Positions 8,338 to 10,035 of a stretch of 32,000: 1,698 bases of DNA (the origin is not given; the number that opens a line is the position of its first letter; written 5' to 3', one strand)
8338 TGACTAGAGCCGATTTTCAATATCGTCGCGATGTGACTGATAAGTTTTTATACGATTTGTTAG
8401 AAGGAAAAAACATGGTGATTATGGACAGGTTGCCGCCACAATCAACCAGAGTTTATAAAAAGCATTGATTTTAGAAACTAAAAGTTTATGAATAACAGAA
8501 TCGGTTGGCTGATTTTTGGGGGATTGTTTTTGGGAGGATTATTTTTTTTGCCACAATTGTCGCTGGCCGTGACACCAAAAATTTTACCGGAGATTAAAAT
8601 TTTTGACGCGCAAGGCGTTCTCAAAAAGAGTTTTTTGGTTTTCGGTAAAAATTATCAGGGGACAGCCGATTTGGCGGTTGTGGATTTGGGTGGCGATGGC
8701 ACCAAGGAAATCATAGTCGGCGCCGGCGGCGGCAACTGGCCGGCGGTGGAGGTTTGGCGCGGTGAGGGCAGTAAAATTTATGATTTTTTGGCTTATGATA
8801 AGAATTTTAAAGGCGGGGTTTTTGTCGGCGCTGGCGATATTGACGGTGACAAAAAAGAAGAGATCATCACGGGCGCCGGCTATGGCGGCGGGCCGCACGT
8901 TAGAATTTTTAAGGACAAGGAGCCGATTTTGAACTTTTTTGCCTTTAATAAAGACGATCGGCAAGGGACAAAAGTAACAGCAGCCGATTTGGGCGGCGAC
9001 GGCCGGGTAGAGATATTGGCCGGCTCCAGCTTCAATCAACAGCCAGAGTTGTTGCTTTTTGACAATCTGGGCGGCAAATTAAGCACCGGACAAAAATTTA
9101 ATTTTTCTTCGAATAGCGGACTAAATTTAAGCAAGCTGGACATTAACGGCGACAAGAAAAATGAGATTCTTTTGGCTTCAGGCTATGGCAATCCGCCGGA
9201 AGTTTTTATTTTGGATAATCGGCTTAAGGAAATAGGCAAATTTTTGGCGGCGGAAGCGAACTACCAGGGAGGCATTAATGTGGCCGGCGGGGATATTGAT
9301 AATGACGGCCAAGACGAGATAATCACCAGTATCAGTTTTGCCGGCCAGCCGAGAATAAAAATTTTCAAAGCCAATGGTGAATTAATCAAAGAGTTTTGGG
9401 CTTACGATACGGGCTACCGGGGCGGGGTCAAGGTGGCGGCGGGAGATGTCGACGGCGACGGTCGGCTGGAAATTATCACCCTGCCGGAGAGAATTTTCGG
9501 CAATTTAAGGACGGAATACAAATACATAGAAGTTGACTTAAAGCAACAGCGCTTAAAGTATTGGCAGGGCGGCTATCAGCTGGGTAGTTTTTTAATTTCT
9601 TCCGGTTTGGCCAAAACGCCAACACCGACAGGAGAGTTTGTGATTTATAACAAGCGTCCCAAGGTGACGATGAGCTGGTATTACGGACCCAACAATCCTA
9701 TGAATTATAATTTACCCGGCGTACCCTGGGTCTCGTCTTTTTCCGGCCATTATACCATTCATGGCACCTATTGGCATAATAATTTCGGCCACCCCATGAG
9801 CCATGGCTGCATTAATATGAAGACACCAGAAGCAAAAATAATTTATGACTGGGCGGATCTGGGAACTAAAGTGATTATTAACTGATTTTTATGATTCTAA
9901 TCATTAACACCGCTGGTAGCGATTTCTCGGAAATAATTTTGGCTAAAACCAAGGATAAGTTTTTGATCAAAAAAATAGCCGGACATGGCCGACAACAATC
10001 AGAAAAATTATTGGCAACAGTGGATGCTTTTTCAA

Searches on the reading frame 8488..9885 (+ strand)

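Call 46: search_protein_families(library=pfam, proteins=[window:8488-9885:+], max_evalue=0.00001)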
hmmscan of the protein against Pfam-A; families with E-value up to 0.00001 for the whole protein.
window:8488-9885:+ (465 aa): 3 families
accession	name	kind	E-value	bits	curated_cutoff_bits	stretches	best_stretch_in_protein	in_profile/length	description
PF03734.19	YkuD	-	2.6e-26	93.4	23.4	1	345-464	2-146/146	L,D-transpeptidase catalytic domain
PF01839.29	FG-GAP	-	2.2e-21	75.7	22.1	0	110-134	2-26/37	FG-GAP repeat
PF13517.12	FG-GAP_3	-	4.9e-20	72.3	26.9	1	218-279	1-60/61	FG-GAP-like repeat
